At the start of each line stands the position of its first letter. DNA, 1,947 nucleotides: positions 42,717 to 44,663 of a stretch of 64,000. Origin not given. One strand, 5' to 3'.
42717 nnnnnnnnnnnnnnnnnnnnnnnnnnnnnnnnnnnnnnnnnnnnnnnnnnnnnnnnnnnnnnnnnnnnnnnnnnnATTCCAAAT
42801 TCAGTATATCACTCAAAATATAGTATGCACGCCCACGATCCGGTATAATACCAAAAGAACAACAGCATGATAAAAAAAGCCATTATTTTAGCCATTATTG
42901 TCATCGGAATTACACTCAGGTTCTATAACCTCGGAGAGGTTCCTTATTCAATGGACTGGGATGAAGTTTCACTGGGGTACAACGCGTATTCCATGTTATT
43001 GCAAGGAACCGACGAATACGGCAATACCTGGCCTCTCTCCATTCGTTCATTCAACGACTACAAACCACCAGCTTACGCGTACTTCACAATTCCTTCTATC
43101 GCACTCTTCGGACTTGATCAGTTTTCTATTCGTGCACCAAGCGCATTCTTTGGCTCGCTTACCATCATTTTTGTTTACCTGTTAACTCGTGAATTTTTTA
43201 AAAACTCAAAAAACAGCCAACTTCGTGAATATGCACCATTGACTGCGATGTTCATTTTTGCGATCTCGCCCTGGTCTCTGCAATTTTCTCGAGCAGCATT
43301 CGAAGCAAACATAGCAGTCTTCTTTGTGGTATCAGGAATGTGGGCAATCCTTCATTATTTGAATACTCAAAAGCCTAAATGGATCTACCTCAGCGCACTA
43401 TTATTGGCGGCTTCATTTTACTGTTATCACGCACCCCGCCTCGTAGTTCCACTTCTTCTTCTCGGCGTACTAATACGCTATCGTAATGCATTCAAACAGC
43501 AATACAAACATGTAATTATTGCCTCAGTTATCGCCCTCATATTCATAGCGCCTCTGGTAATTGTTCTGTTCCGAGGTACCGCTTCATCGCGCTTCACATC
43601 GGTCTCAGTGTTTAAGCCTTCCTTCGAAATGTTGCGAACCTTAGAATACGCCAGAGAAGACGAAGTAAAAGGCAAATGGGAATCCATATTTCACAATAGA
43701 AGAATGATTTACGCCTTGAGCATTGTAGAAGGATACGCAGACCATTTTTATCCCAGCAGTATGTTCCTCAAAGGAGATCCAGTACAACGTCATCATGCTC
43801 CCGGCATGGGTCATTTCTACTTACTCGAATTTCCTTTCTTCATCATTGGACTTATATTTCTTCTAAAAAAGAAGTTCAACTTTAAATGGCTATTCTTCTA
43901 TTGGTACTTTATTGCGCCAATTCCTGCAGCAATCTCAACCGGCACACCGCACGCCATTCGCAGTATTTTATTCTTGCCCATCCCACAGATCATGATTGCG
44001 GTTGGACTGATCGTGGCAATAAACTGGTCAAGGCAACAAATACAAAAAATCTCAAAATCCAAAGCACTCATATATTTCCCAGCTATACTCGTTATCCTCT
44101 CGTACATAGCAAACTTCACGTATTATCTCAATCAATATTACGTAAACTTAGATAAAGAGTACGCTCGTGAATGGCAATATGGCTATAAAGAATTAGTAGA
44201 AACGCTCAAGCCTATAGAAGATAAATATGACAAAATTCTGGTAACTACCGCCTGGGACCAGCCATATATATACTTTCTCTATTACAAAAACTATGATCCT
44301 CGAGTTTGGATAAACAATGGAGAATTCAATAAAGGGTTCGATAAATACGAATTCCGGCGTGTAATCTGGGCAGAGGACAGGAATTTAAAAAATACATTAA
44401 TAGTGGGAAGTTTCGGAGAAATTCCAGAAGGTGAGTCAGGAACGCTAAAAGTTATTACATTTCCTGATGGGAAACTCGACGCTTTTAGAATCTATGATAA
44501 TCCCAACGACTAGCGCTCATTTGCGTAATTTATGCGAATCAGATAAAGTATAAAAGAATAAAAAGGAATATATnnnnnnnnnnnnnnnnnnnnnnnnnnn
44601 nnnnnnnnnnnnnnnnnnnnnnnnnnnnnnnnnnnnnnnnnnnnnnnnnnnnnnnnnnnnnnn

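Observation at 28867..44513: Array of seven GT-C-type polytopic glycosyltransferase genes (five GT39/PMT_2 paralogs, one decayed, plus two related membrane proteins) immediately downstream of the surface-protein island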

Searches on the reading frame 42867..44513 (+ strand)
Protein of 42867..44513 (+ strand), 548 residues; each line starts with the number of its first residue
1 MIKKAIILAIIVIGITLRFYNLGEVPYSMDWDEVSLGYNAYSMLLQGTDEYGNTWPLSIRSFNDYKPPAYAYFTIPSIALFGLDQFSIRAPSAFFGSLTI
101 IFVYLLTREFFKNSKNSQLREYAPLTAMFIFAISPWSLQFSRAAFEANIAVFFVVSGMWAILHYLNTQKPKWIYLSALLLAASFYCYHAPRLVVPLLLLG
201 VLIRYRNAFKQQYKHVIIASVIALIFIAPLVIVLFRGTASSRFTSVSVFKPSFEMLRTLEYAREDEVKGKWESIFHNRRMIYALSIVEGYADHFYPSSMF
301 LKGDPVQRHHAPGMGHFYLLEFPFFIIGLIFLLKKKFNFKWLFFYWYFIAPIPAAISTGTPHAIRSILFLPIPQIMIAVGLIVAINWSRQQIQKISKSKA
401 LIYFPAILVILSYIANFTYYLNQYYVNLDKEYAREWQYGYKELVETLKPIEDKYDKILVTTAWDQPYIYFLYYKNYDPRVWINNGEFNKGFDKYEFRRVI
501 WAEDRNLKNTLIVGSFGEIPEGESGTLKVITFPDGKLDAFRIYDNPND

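Call 4: search_protein_families(library=pfam, proteins=[window:42867-44513:+], max_evalue=0.01)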
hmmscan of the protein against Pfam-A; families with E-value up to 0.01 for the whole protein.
window:42867-44513:+ (548 aa): 1 family
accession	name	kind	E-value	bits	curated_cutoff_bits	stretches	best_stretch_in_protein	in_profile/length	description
PF13231.12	PMT_2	-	1.9e-13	51.4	26.1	1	66-232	2-159/160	Dolichyl-phosphate-mannose-protein mannosyltransferase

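Call 9: search_protein_families(library=ncbifam, proteins=[window:42867-44513:+], max_evalue=0.01)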
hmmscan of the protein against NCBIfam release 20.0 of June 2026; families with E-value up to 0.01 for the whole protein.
window:42867-44513:+ (548 aa): 3 families
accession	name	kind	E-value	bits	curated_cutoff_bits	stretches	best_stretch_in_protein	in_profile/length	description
TIGR03663.1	TIGR03663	subfamily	4e-09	36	126.25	1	5-280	2-232/435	flippase activity-associated protein Agl23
NF009784.2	PRK13279.1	equivalog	2.6e-06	26.3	567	1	57-233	54-225/539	lipid IV(A) 4-amino-4-deoxy-L-arabinosyltransferase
TIGR01402.1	fliQ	equivalog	0.0094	16.1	88.9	1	362-424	12-72/88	flagellar biosynthesis protein FliQ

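Call 10: search_solved_structures(query=window:42867-44513:+, max_evalue=1)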
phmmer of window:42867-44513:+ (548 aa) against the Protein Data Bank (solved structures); distinct sequences matched with E-value up to 1: 0.

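Call 11: find_homologous_proteins(query=window:42867-44513:+, max_evalue=0.00001)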
Query window:42867-44513:+ (548 aa): 2382 proteins with E <= 0.00001 among 8000 candidates; the best 120 are listed.
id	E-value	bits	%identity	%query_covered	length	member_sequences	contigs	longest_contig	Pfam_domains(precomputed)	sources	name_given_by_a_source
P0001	0.0e+0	1245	100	100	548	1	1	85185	PF13231.13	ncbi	-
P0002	2.5e-230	784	61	97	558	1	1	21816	PF13231.13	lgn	-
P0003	1.7e-220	752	61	99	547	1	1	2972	PF02366.25,PF13231.13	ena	-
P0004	1.7e-213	729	59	97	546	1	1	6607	PF02366.25,PF13231.13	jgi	-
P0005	2.9e-212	724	60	99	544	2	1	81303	PF02366.25,PF13231.13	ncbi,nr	ncbi:MAG: glycosyltransferase family 39 protein [bacterium]|nr:glycosyltransferase family 39 protein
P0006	4.9e-210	717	60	99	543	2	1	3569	PF02366.25,PF13231.13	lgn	-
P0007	3.7e-204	698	58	99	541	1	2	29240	PF02366.25,PF13231.13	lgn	-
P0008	6.6e-202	690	70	77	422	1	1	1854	-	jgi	jgi:hypothetical protein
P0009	1.0e-201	690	57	99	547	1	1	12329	PF02366.25,PF13231.13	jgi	jgi:4-amino-4-deoxy-L-arabinose transferase-like glycosyltransferase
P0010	7.5e-195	667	56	99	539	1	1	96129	PF13231.13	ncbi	-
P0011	2.7e-191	655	55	99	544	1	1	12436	PF13231.13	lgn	-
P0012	1.0e-188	647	55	100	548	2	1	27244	PF02366.25,PF13231.13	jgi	jgi:4-amino-4-deoxy-L-arabinose transferase-like glycosyltransferase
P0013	3.0e-186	639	55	99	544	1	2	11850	PF02366.25,PF13231.13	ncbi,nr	ncbi:MAG: glycosyltransferase family 39 protein [bacterium]|nr:glycosyltransferase family 39 protein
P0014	3.4e-177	609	51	99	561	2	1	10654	PF13231.13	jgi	jgi:4-amino-4-deoxy-L-arabinose transferase-like glycosyltransferase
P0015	1.6e-149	517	45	98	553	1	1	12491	PF13231.13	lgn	-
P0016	5.1e-143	496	45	100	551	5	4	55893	PF02366.25,PF13231.13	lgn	-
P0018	3.0e-142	493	47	96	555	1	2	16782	PF02366.25,PF13231.13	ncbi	-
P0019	1.6e-141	491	46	96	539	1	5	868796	PF02366.25,PF02516.21,PF13231.13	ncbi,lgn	-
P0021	4.9e-139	483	45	99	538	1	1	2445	PF02366.25,PF13231.13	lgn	-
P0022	8.5e-139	482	45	98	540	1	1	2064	PF02366.25,PF13231.13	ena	-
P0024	3.1e-138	480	45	99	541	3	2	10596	PF02366.25,PF13231.13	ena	-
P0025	6.1e-138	479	45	96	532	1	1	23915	PF02366.25,PF13231.13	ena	-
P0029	1.1e-135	472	44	97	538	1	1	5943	PF02366.25,PF02516.21,PF13231.13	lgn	-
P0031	3.0e-135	470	43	99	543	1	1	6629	PF02366.25,PF13231.13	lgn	-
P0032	1.0e-134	469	42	99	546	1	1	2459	PF02366.25,PF13231.13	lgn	-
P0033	1.5e-134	468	43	99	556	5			PF02366.25,PF13231.13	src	-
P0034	3.5e-134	467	43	99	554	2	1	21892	PF02366.25,PF13231.13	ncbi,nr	ncbi:glycosyltransferase family 39 protein [Candidatus Gottesmanbacteria bacterium]|nr:glycosyltrans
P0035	4.2e-134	466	44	99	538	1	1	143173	PF02366.25,PF13231.13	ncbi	-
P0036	6.6e-134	466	44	99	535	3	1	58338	PF02366.25,PF13231.13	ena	-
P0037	7.6e-134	466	43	96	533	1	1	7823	PF02366.25,PF13231.13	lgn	-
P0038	8.0e-134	466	44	98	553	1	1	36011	PF02366.25,PF13231.13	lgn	-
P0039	1.3e-133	465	44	99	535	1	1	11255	PF02366.25,PF13231.13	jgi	-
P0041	2.8e-133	464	43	96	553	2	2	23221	PF02366.25,PF13231.13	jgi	jgi:4-amino-4-deoxy-L-arabinose transferase-like glycosyltransferase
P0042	7.0e-133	462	43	99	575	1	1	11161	PF02366.25,PF13231.13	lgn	-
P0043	1.4e-132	461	44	99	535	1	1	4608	PF02366.25,PF13231.13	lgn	-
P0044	3.2e-132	460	44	97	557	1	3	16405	PF02366.25,PF13231.13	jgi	jgi:4-amino-4-deoxy-L-arabinose transferase-like glycosyltransferase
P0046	4.7e-132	460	42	99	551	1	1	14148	PF02366.25,PF13231.13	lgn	-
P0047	6.2e-132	459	44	99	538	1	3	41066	PF02366.25,PF13231.13,PF14264.13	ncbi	-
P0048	6.5e-132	459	42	99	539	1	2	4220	PF02366.25,PF13231.13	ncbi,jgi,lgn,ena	-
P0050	1.0e-131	459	44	99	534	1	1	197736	PF02366.25,PF13231.13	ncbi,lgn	-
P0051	2.5e-131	457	44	97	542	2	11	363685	PF02366.25,PF13231.13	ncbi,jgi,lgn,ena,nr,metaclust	ncbi:MAG: hypothetical protein A2798_01830 [Candidatus Levybacteria bacterium RIFCSPHIGHO2_01_FULL_3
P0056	2.6e-130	454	44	99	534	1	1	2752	PF02366.25,PF13231.13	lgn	-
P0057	2.6e-130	454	44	99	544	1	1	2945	PF02366.25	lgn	-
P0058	3.0e-130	454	43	99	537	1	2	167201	PF02366.25,PF13231.13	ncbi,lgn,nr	ncbi:phospholipid carrier-dependent glycosyltransferase [Candidatus Gottesmanbacteria bacterium]|nr:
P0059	3.7e-130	453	43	96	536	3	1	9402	PF02366.25,PF13231.13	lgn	-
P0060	5.2e-130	453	44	99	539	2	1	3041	PF02366.25,PF13231.13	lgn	-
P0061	6.9e-130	453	43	99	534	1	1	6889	PF02366.25,PF13231.13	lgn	-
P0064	1.3e-129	452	44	96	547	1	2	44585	PF02366.25,PF13231.13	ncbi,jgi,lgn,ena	-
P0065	1.4e-129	452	43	99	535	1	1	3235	PF02366.25,PF13231.13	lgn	-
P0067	2.4e-129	451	42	68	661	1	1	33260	PF02366.25,PF13231.13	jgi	jgi:4-amino-4-deoxy-L-arabinose transferase-like glycosyltransferase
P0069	3.7e-129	450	43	99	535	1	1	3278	PF02366.25,PF13231.13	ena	-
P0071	4.1e-129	450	42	96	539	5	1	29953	PF02366.25,PF13231.13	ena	-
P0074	5.3e-129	450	43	99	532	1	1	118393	PF02366.25,PF13231.13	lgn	-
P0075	6.0e-129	449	42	99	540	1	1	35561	PF02366.25,PF13231.13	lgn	-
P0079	1.3e-128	448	43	98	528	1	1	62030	PF02366.25,PF13231.13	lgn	-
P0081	4.6e-128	447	43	98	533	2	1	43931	PF02366.25,PF13231.13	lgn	-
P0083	8.4e-128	446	42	98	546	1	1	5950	PF02366.25,PF13231.13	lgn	-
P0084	9.6e-128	445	43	98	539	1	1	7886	PF02366.25,PF02516.21,PF13231.13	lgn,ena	-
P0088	2.1e-127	444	43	97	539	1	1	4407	PF02366.25,PF13231.13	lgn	-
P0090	4.3e-127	443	43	99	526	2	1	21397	PF02366.25,PF13231.13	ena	-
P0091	7.7e-127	442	44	97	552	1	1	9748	PF02366.25,PF13231.13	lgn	-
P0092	8.2e-127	442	40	99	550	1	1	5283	PF02366.25,PF13231.13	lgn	-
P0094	1.2e-126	442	43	98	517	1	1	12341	PF02366.25,PF13231.13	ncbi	-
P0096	4.7e-126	440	42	98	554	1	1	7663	PF02366.25,PF13231.13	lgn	-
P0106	3.3e-125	437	41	99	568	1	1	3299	PF02366.25,PF13231.13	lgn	-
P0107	3.4e-125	437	44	99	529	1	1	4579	PF02366.25,PF13231.13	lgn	-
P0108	3.5e-125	437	42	97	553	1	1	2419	PF02366.25,PF13231.13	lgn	-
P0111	6.5e-125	436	43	99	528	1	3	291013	PF02366.25,PF13231.13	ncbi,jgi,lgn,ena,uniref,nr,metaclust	ncbi:MAG: PMT family glycosyltransferase, 4-amino-4-deoxy-L-arabinose transferase [Candidatus Gottes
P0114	1.1e-124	435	41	96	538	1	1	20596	PF02366.25,PF13231.13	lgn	-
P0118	1.8e-124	435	42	96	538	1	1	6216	PF02366.25,PF13231.13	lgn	-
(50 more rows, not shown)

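Call 14: find_encoding_contigs(protein=P0001, flank=10000, max_places=3)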
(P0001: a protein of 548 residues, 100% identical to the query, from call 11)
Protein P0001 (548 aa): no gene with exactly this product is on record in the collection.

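Call 19: find_related_loci(query=A1, collection=genome_contigs, flank=10000)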
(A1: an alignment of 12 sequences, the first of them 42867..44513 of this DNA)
Query A1 (548 aa) in genome_contigs; peptide patterns used: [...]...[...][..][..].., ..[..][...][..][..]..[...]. (x = any residue, [..] = any of these).
598 stretches matched a pattern (row limit reached: there are more); 564 encode a relative of the query (tblastn E <= 1e-3); the best 80 are kept; 80 distinct loci.
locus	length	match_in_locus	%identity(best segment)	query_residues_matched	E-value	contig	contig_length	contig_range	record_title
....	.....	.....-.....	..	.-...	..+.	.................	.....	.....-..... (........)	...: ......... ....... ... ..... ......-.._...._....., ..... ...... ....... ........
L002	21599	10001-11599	56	2-542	0e+0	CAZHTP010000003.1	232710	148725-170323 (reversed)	MAG TPA_asm: uncultured Gammaproteobacteria bacterium isolate SRP192515_co2_50 genome assembly, contig: NODE_21_length_2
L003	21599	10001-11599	44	2-542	4e-141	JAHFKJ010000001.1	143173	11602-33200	MAG: Candidatus Gottesmanbacteria bacterium isolate nzgw407 NODE_132_length_143174_cov_4.151902, whole genome shotgun se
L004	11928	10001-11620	42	3-547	9e-137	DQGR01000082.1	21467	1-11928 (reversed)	MAG TPA_asm: Patescibacteria group bacterium isolate UBA10118 contig_22460, whole genome shotgun sequence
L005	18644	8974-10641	42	1-547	2e-135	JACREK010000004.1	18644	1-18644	MAG: Candidatus Gottesmanbacteria bacterium isolate NC_groundwater_1697_Pr3_B-0.1um_39_16 SR-2_scaffold_141_34783, whole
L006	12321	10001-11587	42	7-547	6e-135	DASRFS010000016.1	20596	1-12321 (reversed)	MAG TPA_asm: Patescibacteria group bacterium isolate SMAG_U10038 k141_709951, whole genome shotgun sequence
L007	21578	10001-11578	43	3-547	5e-134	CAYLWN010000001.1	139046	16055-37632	MAG TPA_asm: uncultured Gammaproteobacteria bacterium isolate SRP050083_co1_444 genome assembly, contig: NODE_11_length_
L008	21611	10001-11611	44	2-548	2e-133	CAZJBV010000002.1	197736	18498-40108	MAG TPA_asm: uncultured Gammaproteobacteria bacterium isolate binchicken_co144_1014 genome assembly, contig: NODE_142_le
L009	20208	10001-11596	43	4-542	8e-133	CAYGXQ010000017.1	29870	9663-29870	MAG TPA_asm: uncultured Gammaproteobacteria bacterium isolate ERP119294_co1_458 genome assembly, contig: NODE_1724_lengt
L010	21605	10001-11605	42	3-547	4e-129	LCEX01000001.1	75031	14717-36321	MAG: Candidatus Gottesmanbacteria bacterium GW2011_GWC1_43_10 UV55_C0001, whole genome shotgun sequence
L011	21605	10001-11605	42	1-542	1e-128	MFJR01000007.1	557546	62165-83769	MAG: Candidatus Gottesmanbacteria bacterium RIFCSPLOWO2_01_FULL_39_12b rifcsplowo2_01_scaffold_21, whole genome shotgun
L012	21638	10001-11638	41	4-542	2e-128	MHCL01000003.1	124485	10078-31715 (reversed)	MAG: Candidatus Chisholmbacteria bacterium RIFCSPLOWO2_01_FULL_49_14 rifcsplowo2_01_scaffold_1111, whole genome shotgun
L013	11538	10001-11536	42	17-534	2e-127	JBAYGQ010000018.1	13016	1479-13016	MAG: Bacteroidota bacterium isolate SO_2016_GW1_129 scaffold08388_OW334_2016, whole genome shotgun sequence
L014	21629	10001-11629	43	1-547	3e-126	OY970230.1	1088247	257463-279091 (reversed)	MAG: Candidatus Gottesmanbacteria bacterium isolate MFD01689.bin.c.3 genome assembly, chromosome: 1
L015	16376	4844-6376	41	17-537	4e-125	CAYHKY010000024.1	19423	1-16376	MAG TPA_asm: uncultured Gammaproteobacteria bacterium isolate ERP119705_co13_644 genome assembly, contig: NODE_3511_leng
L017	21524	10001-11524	43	18-542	3e-123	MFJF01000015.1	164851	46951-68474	MAG: Candidatus Gottesmanbacteria bacterium RIFCSPHIGHO2_01_FULL_40_15 rifcsphigho2_01_scaffold_256, whole genome shotgu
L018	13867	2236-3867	42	5-542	3e-123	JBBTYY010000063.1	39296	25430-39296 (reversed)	MAG: Patescibacteria group bacterium isolate H52-bin050_1 H52_bin050_1_000000000063, whole genome shotgun sequence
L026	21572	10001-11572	40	1-542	2e-118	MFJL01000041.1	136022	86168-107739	MAG: Candidatus Gottesmanbacteria bacterium RIFCSPHIGHO2_02_FULL_39_11 rifcsphigho2_02_scaffold_80, whole genome shotgun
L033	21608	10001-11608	38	18-536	7e-116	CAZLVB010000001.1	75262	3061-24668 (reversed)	MAG TPA_asm: uncultured Gammaproteobacteria bacterium isolate SRP269290_co3_1053 genome assembly, contig: NODE_248_lengt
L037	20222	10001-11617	39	6-536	1e-115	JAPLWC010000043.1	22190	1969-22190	MAG: Candidatus Gottesmanbacteria bacterium isolate LacPavin_0920_SED3_MAG_47_8 LacPavin_0920_SED3_scaffold_1177878, who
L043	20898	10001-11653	39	1-547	2e-114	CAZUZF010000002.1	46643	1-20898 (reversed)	MAG TPA_asm: uncultured Gammaproteobacteria bacterium isolate binchicken_co38_1268 genome assembly, contig: NODE_1679_le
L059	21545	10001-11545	37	17-536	2e-112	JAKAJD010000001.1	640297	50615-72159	MAG: bacterium isolate WY3.bin73 NODE_5_length_640297_cov_3.520291, whole genome shotgun sequence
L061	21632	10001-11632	40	1-542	5e-112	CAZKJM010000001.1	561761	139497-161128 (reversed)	MAG TPA_asm: uncultured Gammaproteobacteria bacterium isolate binchicken_co20_415 genome assembly, contig: NODE_8_length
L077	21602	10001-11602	38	6-545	6e-110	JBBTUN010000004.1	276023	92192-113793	MAG: Patescibacteria group bacterium isolate H41-bin134_1 H41_bin134_1_000000000004, whole genome shotgun sequence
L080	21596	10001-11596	37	1-536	4e-110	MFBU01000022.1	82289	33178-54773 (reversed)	MAG: Candidatus Curtissbacteria bacterium RIFCSPLOWO2_02_41_11 rifcsplowo2_02_sub10_scaffold_9, whole genome shotgun seq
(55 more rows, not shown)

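Call 47: predict_structure(alignment_id=A3)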
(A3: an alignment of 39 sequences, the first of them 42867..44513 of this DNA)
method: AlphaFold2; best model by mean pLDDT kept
length: 548 residues; sequences in the alignment: 39
mean_pLDDT: 92.2   pTM: 0.91
mean pLDDT of the five models: 92.2, 90.0, 89.6, 89.5, 87.3
residues with pLDDT >= 90: 442; 70-90: 86; 50-70: 19; < 50: 1
segments of 3 or more residues with pLDDT < 50: none
pLDDT, mean of each block of 10 residues (from residue 1): 97 98 91 94 95 90 84 98 97 98 98 95 98 96 92 98 97 98 95 97 97 98 95 80 76 56 70 80 90 94 91 95 98 96 97 86 91 98 96 93 94 97 95 92 96 96 90 93 75 93 95 95 94 93 85
secondary structure, 60 per line:
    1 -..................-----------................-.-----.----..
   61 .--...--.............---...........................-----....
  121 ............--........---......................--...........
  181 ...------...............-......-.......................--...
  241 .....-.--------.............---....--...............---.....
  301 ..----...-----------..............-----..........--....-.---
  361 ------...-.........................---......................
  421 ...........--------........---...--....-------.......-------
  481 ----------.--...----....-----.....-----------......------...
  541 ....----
elements in order: H2-19 H31-46 E59-61 E64-66 H69-81 H85-111 H117-132 H135-142 H146-167 H170-183 H190-204 H206-211 H213-235 H238-245 H256-268 H272-275 H278-292 H296-302 H321-334 H340-349 H352-355 H371-395 H399-431 H440-447 E456-459 H467-473 E494-496 H501-504 E510-514 E526-531 E538-544

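Call 50: fold_search(model_id=the predicted structure, library=pdb)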
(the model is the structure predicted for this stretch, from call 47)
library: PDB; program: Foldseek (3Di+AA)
matches with E <= 10: 156; with E <= 0.001: 29
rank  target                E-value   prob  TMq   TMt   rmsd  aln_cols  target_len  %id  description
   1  7e9s_A                1.8e-07  1.00  0.50  0.33  12.5       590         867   15  Archaeal oligosaccharyltransferase AglB from Archaeoglobus fulgidus in complex with an inhibitory peptide and a dolich (released 2021-09-08)
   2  3wak                  1.8e-07  1.00  0.51  0.34  12.9       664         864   14  Crystal structure of the Archaeoglobus fulgidus oligosaccharyltransferase (O29867_ARCFU) in the apo form (released 2013-10-30)
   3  5ezm                  2.4e-07  1.00  0.54  0.55  11.8       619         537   13  Crystal Structure of ArnT from Cupriavidus metallidurans in the apo state (released 2016-02-17)
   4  5f15                  2.9e-07  1.00  0.54  0.54  11.2       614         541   12  Crystal Structure of ArnT from Cupriavidus metallidurans bound to Undecaprenyl phosphate (released 2016-02-17)
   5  6gxc_A                2.9e-07  1.00  0.49  0.40  12.8       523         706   14  Bacterial oligosaccharyltransferase PglB in complex with an inhibitory peptide and a reactive lipid-linked oligosaccha (released 2018-11-14)
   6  8b6l_I                3.1e-07  1.00  0.49  0.41  12.7       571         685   14  Subtomogram average of the human Sec61-TRAP-OSTA-translocon (released 2022-12-07)
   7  6s7o_A                3.9e-07  1.00  0.52  0.44  12.0       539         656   12  Cryo-EM structure of human oligosaccharyltransferase complex OST-A (released 2019-12-18)
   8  5ogl_A                3.9e-07  1.00  0.49  0.39  12.8       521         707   14  Structure of bacterial oligosaccharyltransferase PglB in complex with an acceptor peptide and an lipid-linked oligosac (released 2017-10-25)
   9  8agc_A                5.3e-07  1.00  0.48  0.39  13.4       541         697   14  Structure of yeast oligosaccharylransferase complex with lipid-linked oligosaccharide and non-acceptor peptide bound (released 2022-12-07)
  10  5gmy_A                5.9e-07  1.00  0.48  0.33  12.8       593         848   14  Crystal structure of the Archaeoglobus fulgidus oligosaccharyltransferase (O29867_ARCFU) tethered with an acceptor pep (released 2017-02-01)
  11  9n9j_I                8.4e-07  1.00  0.52  0.42  13.7       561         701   14  Structure of a GRP94 folding intermediate engaged with a CCDC134- and FKBP11-bound secretory translocon (released 2025-11-19)
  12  8pn9_A                8.4e-07  1.00  0.53  0.45  12.4       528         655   15  Structure of human oligosaccharyltransferase OST-A complex bound to NGI-1 (released 2024-05-08)
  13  8age_A                2.0e-06  1.00  0.46  0.40  14.4       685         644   14  Structure of yeast oligosaccharylransferase complex with acceptor peptide bound (released 2022-12-07)
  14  7oci_F                2.7e-06  1.00  0.49  0.43  12.2       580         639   12  Cryo-EM structure of yeast Ost6p containing oligosaccharyltransferase complex (released 2022-02-16)
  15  8agb_A                4.0e-06  1.00  0.47  0.41  11.8       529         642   14  Structure of yeast oligosaccharylransferase complex with lipid-linked oligosaccharide bound (released 2022-12-07)
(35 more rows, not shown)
